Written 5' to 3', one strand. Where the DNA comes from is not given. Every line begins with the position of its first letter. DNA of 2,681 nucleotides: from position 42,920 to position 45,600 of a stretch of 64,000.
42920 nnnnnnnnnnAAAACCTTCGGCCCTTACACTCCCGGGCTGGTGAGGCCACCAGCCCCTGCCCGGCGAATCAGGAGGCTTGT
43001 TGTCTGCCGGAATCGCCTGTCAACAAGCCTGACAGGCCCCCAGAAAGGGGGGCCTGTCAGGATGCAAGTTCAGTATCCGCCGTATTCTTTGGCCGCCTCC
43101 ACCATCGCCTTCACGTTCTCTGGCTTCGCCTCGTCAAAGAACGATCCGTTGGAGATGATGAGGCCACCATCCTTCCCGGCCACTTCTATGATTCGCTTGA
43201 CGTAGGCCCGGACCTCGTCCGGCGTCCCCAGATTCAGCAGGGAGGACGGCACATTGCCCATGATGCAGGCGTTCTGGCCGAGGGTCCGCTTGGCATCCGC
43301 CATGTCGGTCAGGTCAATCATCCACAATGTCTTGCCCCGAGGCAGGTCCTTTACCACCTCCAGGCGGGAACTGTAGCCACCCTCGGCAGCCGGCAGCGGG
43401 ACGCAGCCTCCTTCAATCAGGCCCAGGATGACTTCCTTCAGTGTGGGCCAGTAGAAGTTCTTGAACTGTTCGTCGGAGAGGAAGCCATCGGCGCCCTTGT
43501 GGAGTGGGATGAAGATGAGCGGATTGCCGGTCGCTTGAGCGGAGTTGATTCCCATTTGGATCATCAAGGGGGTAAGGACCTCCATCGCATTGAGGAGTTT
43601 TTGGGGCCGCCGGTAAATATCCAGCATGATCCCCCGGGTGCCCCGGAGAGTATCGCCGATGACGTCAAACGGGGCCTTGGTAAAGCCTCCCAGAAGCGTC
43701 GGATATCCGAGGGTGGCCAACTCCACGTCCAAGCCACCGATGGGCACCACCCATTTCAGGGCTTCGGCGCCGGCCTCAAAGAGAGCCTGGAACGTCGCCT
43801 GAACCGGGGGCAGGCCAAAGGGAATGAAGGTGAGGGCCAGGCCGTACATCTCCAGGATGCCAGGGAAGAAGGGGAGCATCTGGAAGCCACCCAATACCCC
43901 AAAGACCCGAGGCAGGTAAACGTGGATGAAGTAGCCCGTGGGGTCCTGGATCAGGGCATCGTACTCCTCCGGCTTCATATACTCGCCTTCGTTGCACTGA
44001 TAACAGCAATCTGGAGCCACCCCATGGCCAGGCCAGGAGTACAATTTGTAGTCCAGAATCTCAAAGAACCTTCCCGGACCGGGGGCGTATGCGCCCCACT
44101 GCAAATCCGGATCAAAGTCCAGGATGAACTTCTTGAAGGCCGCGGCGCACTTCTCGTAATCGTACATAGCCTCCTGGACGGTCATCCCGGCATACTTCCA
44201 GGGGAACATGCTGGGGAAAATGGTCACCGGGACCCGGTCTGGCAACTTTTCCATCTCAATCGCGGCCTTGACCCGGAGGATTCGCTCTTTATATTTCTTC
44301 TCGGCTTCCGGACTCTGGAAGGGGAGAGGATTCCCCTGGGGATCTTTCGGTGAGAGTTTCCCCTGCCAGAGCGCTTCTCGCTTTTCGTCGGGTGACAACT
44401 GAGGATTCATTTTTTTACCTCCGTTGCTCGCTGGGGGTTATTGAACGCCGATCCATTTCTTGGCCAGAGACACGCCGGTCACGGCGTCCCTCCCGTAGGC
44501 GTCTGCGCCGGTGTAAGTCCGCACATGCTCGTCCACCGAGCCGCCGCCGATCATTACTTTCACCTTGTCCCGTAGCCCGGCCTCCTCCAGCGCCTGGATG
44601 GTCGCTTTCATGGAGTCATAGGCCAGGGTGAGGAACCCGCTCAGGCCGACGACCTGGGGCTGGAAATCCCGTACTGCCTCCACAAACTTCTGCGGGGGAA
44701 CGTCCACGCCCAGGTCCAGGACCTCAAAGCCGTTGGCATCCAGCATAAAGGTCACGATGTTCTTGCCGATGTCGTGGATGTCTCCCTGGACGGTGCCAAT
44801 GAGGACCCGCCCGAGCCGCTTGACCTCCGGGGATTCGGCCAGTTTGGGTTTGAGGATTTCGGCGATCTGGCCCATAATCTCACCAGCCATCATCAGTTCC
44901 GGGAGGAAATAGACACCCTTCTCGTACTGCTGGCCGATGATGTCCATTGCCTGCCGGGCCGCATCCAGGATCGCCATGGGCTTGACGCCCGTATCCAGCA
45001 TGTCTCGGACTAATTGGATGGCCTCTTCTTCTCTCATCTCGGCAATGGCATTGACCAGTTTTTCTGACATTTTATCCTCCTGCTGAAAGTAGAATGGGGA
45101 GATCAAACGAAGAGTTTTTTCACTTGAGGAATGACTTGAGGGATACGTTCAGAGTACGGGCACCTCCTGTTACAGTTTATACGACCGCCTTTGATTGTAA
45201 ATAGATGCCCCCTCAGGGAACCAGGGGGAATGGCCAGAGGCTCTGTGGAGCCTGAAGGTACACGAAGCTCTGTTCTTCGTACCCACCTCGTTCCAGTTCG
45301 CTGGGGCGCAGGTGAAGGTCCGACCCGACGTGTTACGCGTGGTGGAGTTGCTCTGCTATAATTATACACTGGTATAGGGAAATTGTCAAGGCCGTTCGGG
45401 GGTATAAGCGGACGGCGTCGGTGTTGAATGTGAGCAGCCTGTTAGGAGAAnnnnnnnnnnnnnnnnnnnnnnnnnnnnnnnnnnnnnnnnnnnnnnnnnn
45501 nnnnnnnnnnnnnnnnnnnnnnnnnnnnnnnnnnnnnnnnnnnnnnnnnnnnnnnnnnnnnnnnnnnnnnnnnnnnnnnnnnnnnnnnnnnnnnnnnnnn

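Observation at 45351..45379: Near-identical promoter-operator module shared by the two corrinoid-protein loci, with a GntR/HutC regulator encoded beside one copy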

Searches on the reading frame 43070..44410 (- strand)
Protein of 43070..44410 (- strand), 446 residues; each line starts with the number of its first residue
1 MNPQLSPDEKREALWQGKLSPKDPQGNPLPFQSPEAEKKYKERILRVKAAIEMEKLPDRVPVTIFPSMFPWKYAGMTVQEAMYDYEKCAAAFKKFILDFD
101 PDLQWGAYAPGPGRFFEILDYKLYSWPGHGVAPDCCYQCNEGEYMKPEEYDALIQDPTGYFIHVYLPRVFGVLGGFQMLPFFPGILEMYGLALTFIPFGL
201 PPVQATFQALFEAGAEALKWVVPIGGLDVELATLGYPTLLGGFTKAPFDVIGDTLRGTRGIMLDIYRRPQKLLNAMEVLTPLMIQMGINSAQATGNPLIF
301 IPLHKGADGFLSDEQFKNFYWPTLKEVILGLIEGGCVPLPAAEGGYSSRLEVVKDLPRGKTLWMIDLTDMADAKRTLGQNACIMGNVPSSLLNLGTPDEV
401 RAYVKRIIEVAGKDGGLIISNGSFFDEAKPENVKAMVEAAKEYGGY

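Call 8: search_protein_families(library=pfam, proteins=[window:43070-44410:-])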
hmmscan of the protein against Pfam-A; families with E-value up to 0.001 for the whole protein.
window:43070-44410:- (446 aa): 1 family
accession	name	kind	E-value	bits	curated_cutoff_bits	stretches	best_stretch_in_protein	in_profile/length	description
PF01208.23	URO-D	-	2.1e-21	76.8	23.9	1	238-443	137-346/346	Uroporphyrinogen decarboxylase (URO-D)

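Call 46: search_protein_families(library=ncbifam, proteins=[window:43070-44410:-], max_evalue=0.00001)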
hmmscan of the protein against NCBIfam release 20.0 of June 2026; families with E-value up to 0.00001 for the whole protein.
window:43070-44410:- (446 aa): 3 families
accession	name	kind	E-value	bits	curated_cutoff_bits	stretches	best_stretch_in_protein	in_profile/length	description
NF004889.0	PRK06252.1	subfamily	2.3e-12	46.6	244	1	246-443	147-336/340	methylcobalamin:coenzyme M methyltransferase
TIGR01463.1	mtaA_cmuA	subfamily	8.9e-10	38.3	235.4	1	295-443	193-338/340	MtaA/CmuA family methyltransferase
TIGR01464.1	hemE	equivalog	2.4e-06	26.8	302.95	1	243-441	137-337/338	uroporphyrinogen decarboxylase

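Call 49: search_solved_structures(query=window:43070-44410:-, max_evalue=0.001)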
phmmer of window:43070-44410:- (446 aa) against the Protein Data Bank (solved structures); distinct sequences matched with E-value up to 0.001: 4.
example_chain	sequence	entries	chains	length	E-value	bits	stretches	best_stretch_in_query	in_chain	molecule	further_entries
9rui_A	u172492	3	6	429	3e-40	141.2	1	208-446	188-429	CdmB from Acetobacterium malicum subsp. dehalogenans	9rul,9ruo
3cyv_A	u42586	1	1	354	0.0001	24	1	243-440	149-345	Uroporphyrinogen decarboxylase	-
3gw0_A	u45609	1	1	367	0.00016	23.4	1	264-442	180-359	Uroporphyrinogen decarboxylase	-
1j93_A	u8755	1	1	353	0.00075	21.2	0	310-431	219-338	UROPORPHYRINOGEN DECARBOXYLASE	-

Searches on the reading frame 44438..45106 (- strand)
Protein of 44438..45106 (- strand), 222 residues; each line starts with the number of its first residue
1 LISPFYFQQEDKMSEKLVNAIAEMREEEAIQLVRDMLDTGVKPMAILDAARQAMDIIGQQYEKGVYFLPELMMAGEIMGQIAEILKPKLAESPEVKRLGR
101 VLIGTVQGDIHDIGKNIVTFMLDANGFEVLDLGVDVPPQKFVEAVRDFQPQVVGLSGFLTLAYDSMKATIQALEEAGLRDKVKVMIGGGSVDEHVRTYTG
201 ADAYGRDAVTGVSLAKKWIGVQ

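Call 8: search_protein_families(library=pfam, proteins=[window:44438-45106:-])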
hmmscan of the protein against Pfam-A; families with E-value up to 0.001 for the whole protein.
window:44438-45106:- (222 aa): 2 families
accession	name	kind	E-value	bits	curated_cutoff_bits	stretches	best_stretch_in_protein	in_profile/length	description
PF02310.24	B12-binding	-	1.1e-24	87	32.1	1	99-211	1-119/121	B12 binding domain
PF02607.22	B12-binding_2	-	2.4e-14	53.7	23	1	15-86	3-74/74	B12 binding domain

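Call 46: search_protein_families(library=ncbifam, proteins=[window:44438-45070:-], max_evalue=0.00001)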
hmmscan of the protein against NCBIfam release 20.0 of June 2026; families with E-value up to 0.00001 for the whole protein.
window:44438-45070:- (210 aa): 13 families
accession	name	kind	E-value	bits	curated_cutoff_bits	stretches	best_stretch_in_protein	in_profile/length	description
TIGR02370.1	pyl_corrinoid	subfamily_domain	6.8e-54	182.2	215.3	1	4-196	1-194/197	methyltransferase cognate corrinoid protein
NF047996.1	corrin_MtgC_2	exception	3.4e-47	160.7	370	1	24-205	27-208/212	glycine betaine-specific corrinoid protein MtgC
NF041607.1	dimeth_corrin_MtbC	equivalog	5.2e-47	160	350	1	6-205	2-201/203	dimethylamine corrinoid protein MtbC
NF047995.1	corrinoid_MtgC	exception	2.8e-39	134.8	310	1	3-207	6-213/215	glycine betaine-specific corrinoid protein MtgC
TIGR02082.1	metH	equivalog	1.1e-35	122.6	1010.85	1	3-205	648-856/1182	methionine synthase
NF040669.1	MtaC2_Meth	equivalog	1.2e-35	123.1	450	1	9-204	50-243/267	methanol--corrinoid protein MtaC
NF040655.1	MtaC_Meth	equivalog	1.5e-35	122.5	420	1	4-204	38-235/253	methanol--corrinoid protein MtaC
NF007024.0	PRK09490.1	equivalog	2.3e-31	108.5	1497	1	5-182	669-845/1234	methionine synthase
NF002612.0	PRK02261.1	equivalog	5e-12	45.5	110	1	88-177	5-93/148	methylaspartate mutase subunit S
TIGR01501.1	MthylAspMutase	equivalog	2.9e-08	33.6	135.8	1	89-177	4-91/134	methylaspartate mutase subunit S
NF040743.1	ornith_mutase_E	equivalog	1.5e-07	29.8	800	1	88-201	597-717/730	D-ornithine 4,5-aminomutase subunit OraE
NF052513.1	TransRegCarH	equivalog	4.8e-07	29.3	400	1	41-188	123-260/274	HTH-type transcriptional repressor CarH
TIGR00640.1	acid_CoA_mut_C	subfamily_domain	1.6e-06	28.1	57.45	1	88-176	4-91/132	methylmalonyl-CoA mutase C-terminal domain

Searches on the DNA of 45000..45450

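Call 38: search_rna_families(source=window, start=45000, end=45450, threshold=evalue, max_evalue=10)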
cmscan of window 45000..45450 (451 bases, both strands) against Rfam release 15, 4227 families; matches with E-value up to 10: 0.
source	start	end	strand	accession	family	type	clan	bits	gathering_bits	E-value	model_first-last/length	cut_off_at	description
